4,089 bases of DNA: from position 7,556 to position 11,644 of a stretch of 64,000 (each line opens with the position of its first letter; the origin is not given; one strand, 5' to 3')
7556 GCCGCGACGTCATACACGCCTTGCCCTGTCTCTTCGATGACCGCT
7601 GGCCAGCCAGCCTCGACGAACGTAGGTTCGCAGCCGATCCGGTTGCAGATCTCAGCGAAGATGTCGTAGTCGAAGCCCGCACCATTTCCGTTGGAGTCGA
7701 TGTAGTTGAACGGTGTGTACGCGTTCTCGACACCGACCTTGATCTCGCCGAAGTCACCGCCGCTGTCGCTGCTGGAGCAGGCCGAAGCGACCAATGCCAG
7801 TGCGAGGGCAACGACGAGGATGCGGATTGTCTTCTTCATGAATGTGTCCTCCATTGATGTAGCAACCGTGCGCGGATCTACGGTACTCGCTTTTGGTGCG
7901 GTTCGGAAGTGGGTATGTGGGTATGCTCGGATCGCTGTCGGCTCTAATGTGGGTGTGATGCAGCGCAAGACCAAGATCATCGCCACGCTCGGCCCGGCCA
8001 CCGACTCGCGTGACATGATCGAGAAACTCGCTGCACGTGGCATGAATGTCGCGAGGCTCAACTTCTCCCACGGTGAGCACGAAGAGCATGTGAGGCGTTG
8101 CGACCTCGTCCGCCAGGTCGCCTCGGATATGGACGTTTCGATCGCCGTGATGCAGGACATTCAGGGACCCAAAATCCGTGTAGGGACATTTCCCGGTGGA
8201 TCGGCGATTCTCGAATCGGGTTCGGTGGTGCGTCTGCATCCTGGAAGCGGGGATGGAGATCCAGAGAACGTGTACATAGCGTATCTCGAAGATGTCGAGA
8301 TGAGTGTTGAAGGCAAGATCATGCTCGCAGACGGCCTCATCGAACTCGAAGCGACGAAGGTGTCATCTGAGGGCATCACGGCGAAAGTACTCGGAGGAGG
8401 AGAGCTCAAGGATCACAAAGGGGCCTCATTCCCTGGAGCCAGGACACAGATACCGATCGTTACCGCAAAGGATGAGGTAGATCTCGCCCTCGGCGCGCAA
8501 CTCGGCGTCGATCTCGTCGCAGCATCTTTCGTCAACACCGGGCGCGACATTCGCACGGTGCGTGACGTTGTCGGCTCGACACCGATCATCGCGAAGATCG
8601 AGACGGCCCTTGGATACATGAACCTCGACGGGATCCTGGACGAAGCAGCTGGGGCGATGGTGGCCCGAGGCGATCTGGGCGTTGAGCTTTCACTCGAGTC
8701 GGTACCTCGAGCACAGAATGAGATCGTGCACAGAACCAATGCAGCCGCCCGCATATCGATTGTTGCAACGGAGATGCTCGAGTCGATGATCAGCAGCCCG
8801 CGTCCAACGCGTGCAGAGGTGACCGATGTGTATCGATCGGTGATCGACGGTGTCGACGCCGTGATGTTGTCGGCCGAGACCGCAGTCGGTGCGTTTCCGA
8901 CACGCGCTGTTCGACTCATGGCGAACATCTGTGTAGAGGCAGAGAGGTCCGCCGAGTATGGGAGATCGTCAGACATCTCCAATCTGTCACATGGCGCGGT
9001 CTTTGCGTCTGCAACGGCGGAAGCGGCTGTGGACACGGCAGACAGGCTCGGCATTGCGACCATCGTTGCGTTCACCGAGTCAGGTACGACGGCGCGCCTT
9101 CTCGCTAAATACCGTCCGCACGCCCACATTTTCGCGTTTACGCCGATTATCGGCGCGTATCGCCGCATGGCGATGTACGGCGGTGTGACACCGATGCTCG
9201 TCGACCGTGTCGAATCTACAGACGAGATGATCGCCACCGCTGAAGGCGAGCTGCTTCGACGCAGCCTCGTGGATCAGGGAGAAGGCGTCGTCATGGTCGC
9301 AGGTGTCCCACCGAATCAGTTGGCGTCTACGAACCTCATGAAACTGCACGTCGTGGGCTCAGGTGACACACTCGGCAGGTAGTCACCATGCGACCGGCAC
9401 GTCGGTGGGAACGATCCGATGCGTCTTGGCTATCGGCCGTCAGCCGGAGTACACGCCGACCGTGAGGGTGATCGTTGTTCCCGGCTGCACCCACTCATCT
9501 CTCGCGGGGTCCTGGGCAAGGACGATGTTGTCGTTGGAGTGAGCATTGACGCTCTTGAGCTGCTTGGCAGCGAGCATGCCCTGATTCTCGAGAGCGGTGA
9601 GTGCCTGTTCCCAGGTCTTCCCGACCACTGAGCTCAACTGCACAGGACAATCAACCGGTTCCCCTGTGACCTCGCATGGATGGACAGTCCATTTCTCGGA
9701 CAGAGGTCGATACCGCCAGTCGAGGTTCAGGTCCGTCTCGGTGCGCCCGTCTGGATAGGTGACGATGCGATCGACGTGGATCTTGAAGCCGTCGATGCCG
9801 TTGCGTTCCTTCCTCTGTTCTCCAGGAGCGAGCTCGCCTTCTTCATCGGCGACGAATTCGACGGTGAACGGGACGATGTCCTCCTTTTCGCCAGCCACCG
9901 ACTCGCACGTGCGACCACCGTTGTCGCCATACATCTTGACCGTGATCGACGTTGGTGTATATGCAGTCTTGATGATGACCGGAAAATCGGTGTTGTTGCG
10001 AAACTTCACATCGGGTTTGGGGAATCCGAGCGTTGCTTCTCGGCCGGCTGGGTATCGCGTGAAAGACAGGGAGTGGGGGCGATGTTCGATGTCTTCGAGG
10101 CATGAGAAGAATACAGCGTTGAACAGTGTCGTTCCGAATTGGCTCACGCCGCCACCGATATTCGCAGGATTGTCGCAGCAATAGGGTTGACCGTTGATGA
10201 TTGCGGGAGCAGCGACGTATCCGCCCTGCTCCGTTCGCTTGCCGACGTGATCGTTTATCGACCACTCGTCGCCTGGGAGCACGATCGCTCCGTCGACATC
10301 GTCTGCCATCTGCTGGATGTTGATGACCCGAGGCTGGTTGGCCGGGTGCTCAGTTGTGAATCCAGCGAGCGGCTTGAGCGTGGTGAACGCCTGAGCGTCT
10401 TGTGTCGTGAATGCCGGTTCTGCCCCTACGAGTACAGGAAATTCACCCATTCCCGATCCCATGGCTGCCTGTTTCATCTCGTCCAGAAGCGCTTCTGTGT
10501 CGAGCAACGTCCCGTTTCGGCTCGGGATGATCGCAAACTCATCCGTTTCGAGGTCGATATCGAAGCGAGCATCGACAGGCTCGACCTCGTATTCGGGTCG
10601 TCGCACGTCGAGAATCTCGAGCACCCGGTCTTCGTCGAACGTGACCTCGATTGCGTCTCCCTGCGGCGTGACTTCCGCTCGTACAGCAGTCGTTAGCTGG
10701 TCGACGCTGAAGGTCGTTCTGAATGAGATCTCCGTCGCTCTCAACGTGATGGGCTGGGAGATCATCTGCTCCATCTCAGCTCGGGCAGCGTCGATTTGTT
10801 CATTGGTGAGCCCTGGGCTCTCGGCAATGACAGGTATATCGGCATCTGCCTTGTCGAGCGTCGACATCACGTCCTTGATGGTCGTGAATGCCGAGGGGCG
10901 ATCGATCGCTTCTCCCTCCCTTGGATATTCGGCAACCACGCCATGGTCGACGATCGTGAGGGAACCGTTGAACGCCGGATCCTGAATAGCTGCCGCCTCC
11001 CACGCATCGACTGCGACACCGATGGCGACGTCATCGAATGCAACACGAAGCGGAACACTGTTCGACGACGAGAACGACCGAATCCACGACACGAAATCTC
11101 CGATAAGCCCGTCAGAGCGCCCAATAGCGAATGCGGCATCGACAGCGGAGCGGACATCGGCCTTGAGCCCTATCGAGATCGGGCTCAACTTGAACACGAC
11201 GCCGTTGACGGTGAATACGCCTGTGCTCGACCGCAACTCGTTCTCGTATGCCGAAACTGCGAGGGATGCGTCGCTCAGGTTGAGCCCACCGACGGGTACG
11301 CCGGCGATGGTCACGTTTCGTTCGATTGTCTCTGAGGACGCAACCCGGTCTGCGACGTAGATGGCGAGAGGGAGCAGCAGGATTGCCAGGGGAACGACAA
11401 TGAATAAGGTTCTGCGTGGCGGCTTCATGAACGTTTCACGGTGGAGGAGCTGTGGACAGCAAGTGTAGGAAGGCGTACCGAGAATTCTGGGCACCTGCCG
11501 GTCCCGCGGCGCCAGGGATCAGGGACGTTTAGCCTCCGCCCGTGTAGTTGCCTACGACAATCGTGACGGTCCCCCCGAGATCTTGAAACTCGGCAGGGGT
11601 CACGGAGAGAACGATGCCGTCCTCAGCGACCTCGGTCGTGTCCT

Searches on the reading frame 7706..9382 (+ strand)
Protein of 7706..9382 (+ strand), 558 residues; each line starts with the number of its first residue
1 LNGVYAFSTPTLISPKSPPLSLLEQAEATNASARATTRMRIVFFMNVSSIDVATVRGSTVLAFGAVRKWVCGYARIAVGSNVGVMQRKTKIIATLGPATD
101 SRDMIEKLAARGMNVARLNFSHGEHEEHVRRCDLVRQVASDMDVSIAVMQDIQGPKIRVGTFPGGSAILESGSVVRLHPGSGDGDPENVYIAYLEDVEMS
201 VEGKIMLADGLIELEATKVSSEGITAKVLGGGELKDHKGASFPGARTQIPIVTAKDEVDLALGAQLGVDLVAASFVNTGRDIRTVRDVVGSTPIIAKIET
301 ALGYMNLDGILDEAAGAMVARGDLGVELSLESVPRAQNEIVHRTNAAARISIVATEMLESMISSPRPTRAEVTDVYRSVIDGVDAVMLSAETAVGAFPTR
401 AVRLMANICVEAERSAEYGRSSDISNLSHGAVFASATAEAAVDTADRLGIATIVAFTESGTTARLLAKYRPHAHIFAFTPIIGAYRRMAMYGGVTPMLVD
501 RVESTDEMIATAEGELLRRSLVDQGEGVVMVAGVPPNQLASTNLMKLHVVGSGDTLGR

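Call 69: search_protein_families(library=pfam, max_evalue=0.00001, proteins=[window:7706-9382:+])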
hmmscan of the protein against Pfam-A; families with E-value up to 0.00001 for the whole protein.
window:7706-9382:+ (558 aa): 2 families
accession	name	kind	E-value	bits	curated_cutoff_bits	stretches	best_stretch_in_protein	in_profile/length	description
PF00224.27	PK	-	2.6e-95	319.7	30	1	87-402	2-328/328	Pyruvate kinase, barrel domain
PF02887.21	PK_C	-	3.8e-33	114.4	28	1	436-548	2-114/114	Pyruvate kinase, alpha/beta domain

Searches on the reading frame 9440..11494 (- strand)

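Call 69: search_protein_families(library=pfam, max_evalue=0.00001, proteins=[window:9440-11494:-])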
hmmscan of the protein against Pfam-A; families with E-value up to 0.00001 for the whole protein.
window:9440-11494:- (684 aa): 3 families
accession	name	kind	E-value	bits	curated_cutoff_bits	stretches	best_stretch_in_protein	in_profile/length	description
PF04294.18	VanW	-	2.8e-36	124.3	27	1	389-522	2-130/130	VanW like protein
PF12229.13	PG_binding_4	-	2.8e-18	66.6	22.1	1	265-344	32-108/117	Putative peptidoglycan binding domain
PF03793.24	PASTA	-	2.9e-09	37.2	23.2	1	618-680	1-63/64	PASTA domain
